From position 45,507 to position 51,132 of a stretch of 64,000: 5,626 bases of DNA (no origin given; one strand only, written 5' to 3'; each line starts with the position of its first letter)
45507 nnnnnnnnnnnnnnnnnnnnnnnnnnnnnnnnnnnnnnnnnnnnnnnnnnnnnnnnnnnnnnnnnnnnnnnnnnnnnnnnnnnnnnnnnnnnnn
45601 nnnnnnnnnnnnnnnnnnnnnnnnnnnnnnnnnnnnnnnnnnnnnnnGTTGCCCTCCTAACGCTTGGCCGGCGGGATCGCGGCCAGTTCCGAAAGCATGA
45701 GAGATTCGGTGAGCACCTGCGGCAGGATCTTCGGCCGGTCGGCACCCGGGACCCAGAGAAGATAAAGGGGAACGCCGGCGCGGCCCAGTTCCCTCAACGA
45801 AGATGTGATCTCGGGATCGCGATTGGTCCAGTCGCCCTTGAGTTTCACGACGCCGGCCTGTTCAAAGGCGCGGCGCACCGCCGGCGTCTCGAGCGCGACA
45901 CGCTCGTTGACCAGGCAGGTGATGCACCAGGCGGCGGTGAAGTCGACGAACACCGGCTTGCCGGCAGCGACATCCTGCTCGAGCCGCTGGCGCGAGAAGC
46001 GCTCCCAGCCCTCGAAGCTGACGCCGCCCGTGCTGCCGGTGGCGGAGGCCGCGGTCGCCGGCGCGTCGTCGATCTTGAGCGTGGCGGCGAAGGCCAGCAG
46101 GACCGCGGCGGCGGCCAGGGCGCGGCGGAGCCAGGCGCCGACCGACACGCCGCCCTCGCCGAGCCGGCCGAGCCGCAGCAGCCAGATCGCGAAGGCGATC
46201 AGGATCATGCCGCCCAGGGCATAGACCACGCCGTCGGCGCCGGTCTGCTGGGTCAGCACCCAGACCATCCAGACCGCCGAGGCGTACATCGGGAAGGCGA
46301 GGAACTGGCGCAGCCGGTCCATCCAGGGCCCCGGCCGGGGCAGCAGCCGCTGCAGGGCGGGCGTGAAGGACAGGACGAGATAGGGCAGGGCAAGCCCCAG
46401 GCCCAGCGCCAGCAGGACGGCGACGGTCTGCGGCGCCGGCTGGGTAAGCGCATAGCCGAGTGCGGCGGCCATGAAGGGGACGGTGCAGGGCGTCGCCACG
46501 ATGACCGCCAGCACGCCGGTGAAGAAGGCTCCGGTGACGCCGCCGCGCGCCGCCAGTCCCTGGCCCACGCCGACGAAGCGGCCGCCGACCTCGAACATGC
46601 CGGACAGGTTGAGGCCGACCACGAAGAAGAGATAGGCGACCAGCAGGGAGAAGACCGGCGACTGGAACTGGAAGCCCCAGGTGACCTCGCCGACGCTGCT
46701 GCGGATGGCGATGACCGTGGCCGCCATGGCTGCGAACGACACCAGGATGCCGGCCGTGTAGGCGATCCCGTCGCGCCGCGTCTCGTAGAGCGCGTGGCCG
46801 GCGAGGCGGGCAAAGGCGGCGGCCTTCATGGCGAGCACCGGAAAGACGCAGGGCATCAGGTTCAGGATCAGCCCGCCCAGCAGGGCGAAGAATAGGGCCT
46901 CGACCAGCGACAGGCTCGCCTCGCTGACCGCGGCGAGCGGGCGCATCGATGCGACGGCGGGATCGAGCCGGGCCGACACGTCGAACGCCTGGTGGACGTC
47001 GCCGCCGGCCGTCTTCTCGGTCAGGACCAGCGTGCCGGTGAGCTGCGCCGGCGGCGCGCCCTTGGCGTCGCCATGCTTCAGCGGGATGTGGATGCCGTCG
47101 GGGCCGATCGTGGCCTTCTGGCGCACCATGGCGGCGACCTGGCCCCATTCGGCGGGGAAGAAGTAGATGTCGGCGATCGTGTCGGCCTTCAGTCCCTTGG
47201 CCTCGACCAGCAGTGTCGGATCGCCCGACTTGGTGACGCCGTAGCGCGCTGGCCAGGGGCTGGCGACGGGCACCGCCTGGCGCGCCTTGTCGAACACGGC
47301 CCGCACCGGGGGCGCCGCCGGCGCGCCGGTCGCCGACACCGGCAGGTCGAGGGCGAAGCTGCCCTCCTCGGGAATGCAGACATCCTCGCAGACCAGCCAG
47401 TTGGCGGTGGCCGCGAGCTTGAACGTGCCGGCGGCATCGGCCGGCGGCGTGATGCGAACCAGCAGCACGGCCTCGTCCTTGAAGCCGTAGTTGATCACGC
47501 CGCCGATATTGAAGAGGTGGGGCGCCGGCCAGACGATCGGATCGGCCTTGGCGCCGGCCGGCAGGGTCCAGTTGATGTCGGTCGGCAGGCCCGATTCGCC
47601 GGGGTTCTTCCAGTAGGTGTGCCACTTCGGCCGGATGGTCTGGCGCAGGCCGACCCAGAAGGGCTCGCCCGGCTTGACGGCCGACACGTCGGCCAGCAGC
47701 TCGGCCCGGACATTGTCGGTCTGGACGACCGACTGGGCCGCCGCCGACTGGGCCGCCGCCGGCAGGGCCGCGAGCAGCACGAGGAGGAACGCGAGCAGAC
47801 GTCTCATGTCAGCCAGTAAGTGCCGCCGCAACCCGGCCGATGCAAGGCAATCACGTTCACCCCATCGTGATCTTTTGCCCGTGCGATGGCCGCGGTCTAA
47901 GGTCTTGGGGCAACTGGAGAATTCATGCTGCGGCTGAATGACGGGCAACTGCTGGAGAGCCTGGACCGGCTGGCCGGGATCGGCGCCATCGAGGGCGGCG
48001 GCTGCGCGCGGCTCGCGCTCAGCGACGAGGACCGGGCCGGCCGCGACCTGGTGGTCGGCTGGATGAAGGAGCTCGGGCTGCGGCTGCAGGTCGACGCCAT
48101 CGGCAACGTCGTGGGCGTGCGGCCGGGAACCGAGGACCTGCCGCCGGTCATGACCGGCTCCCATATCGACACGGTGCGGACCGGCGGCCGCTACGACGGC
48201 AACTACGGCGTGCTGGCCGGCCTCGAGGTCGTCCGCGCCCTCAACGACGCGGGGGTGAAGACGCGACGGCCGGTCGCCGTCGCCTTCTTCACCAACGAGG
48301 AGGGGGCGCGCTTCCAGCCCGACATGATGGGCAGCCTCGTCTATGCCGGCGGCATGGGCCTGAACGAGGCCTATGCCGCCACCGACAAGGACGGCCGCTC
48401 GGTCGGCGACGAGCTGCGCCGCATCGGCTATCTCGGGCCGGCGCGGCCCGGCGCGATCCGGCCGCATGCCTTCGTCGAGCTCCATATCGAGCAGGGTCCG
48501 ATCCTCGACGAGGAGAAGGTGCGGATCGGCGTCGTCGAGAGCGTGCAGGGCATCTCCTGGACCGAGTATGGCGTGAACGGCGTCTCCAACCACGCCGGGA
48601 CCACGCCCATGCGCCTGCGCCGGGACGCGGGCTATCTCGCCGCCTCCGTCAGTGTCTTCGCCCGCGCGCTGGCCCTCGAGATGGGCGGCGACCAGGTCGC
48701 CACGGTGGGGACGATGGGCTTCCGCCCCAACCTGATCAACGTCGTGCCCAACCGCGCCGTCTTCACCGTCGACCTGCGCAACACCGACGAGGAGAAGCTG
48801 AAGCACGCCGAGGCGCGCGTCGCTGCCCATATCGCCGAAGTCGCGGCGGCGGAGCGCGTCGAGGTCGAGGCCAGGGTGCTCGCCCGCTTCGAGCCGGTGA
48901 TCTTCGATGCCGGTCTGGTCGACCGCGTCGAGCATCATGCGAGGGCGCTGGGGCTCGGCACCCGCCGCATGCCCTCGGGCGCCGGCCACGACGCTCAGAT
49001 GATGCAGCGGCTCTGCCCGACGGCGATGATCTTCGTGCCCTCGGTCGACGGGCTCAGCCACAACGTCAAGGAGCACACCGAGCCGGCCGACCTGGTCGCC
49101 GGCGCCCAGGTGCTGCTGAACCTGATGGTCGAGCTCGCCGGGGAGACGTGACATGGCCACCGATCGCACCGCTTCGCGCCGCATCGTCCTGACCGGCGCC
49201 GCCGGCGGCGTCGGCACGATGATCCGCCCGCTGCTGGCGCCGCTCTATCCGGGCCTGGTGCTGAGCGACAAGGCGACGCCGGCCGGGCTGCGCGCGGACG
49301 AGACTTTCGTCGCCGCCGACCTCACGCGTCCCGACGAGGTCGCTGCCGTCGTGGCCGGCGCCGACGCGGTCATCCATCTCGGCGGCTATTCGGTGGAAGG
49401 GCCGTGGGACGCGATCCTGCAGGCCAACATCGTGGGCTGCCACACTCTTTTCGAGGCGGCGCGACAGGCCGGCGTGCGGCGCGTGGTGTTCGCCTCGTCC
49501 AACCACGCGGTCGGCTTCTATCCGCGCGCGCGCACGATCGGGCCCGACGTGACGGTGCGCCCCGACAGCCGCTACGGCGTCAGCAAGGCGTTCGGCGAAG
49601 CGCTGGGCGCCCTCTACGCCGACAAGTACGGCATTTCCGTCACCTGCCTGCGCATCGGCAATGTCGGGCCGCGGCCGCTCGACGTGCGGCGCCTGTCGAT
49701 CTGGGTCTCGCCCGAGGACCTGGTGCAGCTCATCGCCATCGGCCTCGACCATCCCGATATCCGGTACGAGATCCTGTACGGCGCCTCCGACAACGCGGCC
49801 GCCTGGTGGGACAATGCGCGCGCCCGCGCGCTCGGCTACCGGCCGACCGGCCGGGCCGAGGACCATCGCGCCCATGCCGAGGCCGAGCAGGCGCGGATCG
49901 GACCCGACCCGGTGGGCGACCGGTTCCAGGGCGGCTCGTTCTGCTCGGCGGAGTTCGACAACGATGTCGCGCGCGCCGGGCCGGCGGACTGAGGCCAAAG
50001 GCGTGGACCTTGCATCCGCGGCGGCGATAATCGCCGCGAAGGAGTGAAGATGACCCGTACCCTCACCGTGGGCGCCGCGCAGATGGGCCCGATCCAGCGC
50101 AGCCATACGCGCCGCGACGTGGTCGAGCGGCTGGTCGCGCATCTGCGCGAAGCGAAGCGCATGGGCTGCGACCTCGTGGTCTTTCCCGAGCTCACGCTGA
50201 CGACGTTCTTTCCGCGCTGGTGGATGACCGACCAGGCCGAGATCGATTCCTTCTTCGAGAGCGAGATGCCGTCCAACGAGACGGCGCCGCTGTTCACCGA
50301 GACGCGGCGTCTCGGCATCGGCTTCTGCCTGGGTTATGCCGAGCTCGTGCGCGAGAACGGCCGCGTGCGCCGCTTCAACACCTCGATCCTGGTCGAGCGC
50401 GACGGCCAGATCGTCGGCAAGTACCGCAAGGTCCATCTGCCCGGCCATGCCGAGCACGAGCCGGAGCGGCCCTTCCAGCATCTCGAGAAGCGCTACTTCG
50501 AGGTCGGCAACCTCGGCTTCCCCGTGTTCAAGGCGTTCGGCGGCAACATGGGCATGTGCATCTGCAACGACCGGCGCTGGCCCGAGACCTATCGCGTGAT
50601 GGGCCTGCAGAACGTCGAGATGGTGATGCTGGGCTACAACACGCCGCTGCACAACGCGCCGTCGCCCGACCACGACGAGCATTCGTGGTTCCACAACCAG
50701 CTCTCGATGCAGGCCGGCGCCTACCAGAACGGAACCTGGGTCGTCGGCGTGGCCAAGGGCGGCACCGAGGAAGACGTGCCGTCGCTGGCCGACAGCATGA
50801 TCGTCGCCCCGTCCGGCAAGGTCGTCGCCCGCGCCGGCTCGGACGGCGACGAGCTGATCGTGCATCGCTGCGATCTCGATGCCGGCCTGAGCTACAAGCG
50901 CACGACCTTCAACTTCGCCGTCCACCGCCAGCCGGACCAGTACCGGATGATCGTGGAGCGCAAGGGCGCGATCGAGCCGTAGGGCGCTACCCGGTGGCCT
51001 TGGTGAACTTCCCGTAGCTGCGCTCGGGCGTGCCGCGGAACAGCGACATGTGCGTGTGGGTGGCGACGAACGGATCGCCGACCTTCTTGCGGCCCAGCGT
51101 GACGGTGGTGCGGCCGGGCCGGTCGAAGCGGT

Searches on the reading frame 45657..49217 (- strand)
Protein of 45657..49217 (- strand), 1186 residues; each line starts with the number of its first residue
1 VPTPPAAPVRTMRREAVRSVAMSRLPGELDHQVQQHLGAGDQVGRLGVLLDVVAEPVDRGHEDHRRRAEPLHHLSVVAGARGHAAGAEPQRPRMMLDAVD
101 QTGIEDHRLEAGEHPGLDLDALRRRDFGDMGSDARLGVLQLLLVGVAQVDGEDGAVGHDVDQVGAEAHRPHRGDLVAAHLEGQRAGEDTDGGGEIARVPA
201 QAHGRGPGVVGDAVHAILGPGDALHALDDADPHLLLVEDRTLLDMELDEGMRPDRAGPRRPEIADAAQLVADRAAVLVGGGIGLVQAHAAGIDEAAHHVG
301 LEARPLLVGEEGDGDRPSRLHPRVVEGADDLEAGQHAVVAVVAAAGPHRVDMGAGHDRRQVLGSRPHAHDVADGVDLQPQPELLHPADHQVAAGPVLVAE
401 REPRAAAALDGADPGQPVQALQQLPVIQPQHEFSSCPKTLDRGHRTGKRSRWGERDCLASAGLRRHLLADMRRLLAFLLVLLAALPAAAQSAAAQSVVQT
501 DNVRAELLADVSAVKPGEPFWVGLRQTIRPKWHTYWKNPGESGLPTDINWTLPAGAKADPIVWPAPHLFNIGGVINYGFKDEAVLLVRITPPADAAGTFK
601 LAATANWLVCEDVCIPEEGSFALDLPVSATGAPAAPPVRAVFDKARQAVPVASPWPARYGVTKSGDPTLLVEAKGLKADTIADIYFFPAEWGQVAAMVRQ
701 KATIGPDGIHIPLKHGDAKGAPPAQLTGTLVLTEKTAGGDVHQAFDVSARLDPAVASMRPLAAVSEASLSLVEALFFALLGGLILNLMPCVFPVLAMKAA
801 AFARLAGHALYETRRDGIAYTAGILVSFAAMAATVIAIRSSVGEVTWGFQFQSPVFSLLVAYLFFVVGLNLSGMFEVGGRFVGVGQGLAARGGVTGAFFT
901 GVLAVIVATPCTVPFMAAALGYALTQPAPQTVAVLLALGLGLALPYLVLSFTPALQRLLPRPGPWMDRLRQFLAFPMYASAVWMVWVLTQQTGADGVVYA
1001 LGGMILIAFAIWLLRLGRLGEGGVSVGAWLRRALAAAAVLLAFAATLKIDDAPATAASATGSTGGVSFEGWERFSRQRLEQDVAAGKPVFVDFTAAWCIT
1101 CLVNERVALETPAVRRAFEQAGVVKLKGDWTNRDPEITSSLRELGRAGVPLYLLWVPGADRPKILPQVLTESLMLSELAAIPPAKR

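Call 69: search_protein_families(library=pfam, proteins=[window:45657-49217:-], max_evalue=1e-8)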
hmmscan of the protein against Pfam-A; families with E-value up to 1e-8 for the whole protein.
window:45657-49217:- (1186 aa): 3 families
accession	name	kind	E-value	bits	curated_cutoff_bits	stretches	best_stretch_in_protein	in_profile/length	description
PF11412.14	DsbD_N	-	8.5e-19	68.2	25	1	509-623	6-116/119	Thiol:disulfide interchange protein DsbD, N-terminal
PF02683.22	DsbD_TM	-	1.1e-15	57.9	27.1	1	775-985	5-215/219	Cytochrome C biogenesis protein transmembrane domain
PF13899.12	Thioredoxin_7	-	1.2e-15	57.8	27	1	1071-1154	2-80/83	Thioredoxin-like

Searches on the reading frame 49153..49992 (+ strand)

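Call 69: search_protein_families(library=pfam, proteins=[window:49153-49992:+], max_evalue=1e-8)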
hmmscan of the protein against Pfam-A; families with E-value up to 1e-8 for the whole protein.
window:49153-49992:+ (279 aa): 4 families
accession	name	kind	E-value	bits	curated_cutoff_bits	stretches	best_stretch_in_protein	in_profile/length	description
PF01370.27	Epimerase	-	3.9e-23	82.6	20.9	1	11-174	1-176/240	NAD dependent epimerase/dehydratase family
PF16363.11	GDP_Man_Dehyd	-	3.2e-12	47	27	1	48-170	52-182/332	GDP-mannose 4,6 dehydratase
PF01073.25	3Beta_HSD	-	5e-10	39.3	22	1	51-122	48-122/280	3-beta hydroxysteroid dehydrogenase/isomerase family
PF13460.12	NAD_binding_10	-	7.7e-10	39.4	27.2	1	15-119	1-101/184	NAD(P)H-binding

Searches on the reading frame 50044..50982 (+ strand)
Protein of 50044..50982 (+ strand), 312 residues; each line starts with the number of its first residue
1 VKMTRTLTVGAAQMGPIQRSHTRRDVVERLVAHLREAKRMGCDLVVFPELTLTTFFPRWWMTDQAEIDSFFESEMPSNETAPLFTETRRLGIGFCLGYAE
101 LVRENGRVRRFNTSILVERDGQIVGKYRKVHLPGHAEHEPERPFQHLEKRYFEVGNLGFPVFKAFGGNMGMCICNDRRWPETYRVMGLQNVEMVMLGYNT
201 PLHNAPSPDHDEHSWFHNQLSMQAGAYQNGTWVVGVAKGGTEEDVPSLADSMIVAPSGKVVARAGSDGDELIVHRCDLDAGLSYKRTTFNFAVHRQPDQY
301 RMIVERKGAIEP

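Call 69: search_protein_families(library=pfam, proteins=[window:50044-50982:+], max_evalue=1e-8)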
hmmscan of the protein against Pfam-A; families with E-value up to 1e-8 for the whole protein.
window:50044-50982:+ (312 aa): 1 family
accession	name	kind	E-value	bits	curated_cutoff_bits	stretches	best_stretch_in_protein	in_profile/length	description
PF00795.27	CN_hydrolase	-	1.1e-49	169.5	23.2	1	8-280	1-250/256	Carbon-nitrogen hydrolase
